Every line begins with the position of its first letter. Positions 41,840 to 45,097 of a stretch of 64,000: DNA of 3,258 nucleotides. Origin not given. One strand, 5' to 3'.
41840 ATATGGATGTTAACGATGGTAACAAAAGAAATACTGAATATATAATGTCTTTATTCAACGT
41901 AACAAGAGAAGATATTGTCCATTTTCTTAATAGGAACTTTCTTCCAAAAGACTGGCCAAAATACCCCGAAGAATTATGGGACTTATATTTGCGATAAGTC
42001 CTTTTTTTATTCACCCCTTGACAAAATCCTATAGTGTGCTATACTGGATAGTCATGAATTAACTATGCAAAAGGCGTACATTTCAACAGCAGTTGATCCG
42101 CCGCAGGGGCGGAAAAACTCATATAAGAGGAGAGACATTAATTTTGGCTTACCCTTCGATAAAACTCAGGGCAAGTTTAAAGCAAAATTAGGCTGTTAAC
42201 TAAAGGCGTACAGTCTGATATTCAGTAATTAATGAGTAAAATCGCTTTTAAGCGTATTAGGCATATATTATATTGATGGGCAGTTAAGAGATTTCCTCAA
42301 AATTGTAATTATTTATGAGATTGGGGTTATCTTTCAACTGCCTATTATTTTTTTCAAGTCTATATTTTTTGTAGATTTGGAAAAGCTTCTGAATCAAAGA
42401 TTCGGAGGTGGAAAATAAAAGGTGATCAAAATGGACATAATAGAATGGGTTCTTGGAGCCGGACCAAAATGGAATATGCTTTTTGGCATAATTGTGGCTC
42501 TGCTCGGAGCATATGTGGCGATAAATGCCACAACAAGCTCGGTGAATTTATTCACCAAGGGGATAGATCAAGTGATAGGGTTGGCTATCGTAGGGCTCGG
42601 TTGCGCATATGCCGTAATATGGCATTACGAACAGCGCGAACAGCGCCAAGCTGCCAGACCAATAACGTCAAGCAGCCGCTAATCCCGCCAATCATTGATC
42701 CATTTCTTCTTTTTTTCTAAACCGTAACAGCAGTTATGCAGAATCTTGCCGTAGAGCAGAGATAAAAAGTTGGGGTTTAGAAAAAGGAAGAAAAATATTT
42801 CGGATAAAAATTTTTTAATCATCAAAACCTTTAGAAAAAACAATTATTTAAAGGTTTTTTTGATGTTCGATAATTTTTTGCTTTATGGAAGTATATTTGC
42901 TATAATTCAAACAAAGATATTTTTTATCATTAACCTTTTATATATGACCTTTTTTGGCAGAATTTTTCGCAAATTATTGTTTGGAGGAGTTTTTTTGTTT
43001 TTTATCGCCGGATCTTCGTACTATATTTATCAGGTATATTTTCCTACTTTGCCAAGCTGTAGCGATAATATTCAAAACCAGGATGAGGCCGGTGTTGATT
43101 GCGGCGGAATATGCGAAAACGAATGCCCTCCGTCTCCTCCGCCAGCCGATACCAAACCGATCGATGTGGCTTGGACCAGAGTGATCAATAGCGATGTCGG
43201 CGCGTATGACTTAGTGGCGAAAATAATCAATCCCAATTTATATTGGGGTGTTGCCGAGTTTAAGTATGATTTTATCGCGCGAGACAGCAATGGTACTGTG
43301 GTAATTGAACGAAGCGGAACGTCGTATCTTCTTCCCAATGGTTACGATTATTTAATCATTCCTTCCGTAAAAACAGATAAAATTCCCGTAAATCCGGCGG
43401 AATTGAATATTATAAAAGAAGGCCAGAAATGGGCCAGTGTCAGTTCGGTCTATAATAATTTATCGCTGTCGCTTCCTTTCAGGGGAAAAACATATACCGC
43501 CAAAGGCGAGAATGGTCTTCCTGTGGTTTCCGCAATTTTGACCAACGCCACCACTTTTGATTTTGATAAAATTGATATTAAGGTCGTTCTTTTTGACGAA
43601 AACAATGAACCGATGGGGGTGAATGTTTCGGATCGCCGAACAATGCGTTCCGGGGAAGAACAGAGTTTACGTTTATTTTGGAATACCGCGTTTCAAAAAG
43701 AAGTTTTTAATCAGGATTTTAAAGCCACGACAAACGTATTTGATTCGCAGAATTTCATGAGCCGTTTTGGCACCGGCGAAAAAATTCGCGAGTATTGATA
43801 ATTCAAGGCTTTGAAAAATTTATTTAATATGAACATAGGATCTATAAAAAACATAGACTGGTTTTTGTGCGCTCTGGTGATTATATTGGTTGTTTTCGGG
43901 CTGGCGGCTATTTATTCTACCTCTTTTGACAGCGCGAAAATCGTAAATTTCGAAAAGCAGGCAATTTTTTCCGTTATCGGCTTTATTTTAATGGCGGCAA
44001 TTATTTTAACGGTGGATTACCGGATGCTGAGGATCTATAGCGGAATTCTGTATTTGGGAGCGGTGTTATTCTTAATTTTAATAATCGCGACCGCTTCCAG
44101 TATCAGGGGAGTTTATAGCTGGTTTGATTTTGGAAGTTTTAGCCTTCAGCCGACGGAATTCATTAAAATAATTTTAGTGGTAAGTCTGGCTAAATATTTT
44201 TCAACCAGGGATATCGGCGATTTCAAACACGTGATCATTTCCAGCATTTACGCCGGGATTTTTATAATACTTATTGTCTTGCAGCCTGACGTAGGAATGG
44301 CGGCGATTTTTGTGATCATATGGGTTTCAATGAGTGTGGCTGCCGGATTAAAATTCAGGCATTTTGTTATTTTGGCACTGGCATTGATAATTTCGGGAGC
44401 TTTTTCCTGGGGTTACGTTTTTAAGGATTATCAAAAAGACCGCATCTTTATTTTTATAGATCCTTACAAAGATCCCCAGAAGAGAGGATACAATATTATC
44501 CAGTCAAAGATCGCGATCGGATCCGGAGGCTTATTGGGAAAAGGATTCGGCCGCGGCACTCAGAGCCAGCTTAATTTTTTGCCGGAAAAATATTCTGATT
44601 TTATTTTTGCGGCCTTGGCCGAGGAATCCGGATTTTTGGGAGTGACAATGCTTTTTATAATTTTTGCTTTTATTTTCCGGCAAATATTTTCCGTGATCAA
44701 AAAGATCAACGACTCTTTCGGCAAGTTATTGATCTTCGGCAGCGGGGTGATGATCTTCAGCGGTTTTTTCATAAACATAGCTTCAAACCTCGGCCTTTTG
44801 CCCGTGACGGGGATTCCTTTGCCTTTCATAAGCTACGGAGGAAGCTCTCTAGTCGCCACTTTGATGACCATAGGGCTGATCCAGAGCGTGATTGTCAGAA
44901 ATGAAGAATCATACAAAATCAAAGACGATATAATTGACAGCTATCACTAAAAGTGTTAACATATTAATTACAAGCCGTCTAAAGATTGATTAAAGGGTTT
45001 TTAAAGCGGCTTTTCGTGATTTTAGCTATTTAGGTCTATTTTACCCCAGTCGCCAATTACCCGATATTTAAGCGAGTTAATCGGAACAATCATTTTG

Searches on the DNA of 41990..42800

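Call 71: search_rna_families(source=window, start=41990, end=42800, threshold=evalue, max_evalue=1)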
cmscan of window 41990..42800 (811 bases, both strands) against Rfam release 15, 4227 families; matches with E-value up to 1: 5.
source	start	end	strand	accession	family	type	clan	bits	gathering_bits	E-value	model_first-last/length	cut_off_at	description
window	42697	42799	+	RF03933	MIR6445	Gene; miRNA;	-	23.5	100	0.045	1-117/117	no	MIR6445 microRNA precursor family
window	42274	42349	+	RF04106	mir-1303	Gene; miRNA;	-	23.3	107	0.078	1-85/85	no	mir-1303 microRNA precursor family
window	42272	42349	+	RF03573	mir-1954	Gene; miRNA;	-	20.2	99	0.16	1-82/82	no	mir-1954 microRNA precursor family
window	42261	42342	-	RF01283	snoU30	Gene; snRNA; snoRNA; CD-box;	CL00052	20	45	0.75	1-86/86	no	Small nucleolar RNA U30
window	42693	42752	-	RF03036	osmY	Gene; sRNA;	-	15.7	46.9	0.78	1-72/72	no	osmY RNA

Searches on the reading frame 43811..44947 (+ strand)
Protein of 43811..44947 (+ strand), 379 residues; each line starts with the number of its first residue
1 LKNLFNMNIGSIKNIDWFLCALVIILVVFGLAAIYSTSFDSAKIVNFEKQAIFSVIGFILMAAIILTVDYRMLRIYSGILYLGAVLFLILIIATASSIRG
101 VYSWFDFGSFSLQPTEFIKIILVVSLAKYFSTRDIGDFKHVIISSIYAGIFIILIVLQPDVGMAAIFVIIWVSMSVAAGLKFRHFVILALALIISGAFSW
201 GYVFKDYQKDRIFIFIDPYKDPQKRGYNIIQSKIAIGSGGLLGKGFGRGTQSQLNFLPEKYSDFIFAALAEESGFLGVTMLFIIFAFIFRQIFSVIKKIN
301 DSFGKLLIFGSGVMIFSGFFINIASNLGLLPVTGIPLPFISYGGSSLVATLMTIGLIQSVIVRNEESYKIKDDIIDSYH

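Call 17: find_related_loci(query=window:43811-44947:+, collection=genome_contigs, flank=10000)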
Query window:43811-44947:+ (379 aa) in genome_contigs; peptide patterns used: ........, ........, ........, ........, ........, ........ (x = any residue, [..] = any of these).
91 stretches matched a pattern; 5 encode a relative of the query (tblastn E <= 1e-3); 5 distinct loci.
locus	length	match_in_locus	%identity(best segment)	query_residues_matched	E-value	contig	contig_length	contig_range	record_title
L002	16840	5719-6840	91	6-379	0e+0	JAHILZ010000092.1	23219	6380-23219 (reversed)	MAG: Patescibacteria group bacterium isolate KR13_N2.mb.46 KR13_N2.mb.46_k141_391963, whole genome shotgun sequence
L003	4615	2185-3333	63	2-377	1e-140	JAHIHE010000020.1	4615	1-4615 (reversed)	MAG: Patescibacteria group bacterium isolate KR11_N3.mb.38 KR11_N3.mb.38_k141_57906, whole genome shotgun sequence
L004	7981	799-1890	62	13-377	1e-137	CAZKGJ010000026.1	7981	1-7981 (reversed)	MAG TPA_asm: uncultured Candidatus Saccharibacteria bacterium isolate SRP093762_co1_98 genome assembly, contig: NODE_505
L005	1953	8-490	50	200-360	1e-43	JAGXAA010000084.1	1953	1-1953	MAG: Patescibacteria group bacterium isolate REEB66 contig-150_90023, whole genome shotgun sequence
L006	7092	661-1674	26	23-359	2e-19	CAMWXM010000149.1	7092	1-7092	MAG TPA_asm: uncultured Ruminococcus sp. isolate SRR14411257_bin.9_metawrap_v1.3_MAG genome assembly, contig: NODE.1684_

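Call 55: search_protein_families(library=phrogs, proteins=[L002:1734-1916:+], max_evalue=1)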
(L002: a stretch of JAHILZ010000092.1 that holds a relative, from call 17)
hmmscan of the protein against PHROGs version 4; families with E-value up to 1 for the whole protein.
L002:1734-1916:+ (61 aa): 1 family
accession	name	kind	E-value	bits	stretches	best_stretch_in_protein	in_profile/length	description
phrog_7201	-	unknown function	0.48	11.3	1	13-59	88-132/133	-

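Call 78: search_protein_families(library=pfam, proteins=[L002:6-290:+], max_evalue=0.01)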
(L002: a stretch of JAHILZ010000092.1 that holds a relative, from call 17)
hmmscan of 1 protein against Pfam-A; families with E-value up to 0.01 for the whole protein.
L002:6-290:+ (95 aa): 1 family
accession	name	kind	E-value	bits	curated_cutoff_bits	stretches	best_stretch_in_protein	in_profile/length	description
PF00961.24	LAGLIDADG_1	-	1.6e-05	26.1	23.1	1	5-50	56-101/102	LAGLIDADG endonuclease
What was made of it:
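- On Homing endonuclease of rRNA introns or insertions (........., GIY-YIG): As a contrast, L002:6-290 does match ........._1 (call 78).
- Closest known: ORFs inside insertion sequences and introns of CPR/Patescibacteria rRNA genes. Same: A relative's 23S carries a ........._1 ORF (call 78).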

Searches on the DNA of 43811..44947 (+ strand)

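Call 18: search_rna_families(sources=[L002, L003, L004], threshold=gathering)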
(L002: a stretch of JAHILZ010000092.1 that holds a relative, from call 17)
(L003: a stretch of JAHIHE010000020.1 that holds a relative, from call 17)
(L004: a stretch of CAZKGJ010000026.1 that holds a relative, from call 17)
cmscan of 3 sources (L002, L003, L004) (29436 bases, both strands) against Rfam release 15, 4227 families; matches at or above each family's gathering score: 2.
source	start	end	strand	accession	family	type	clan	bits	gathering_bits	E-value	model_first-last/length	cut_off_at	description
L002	1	1461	+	RF02541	LSU_rRNA_bacteria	Gene; rRNA;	CL00112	832.1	50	2.5e-271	1483-2925/2925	5'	Bacterial large subunit ribosomal RNA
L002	1995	2107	+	RF00001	5S_rRNA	Gene; rRNA;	CL00113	67.2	38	2.6e-12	1-120/120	no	5S ribosomal RNA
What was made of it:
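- Tried and rejected: A scan with FtsW gave L002 plus non-syntenic or short contigs (calls 17, 18).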
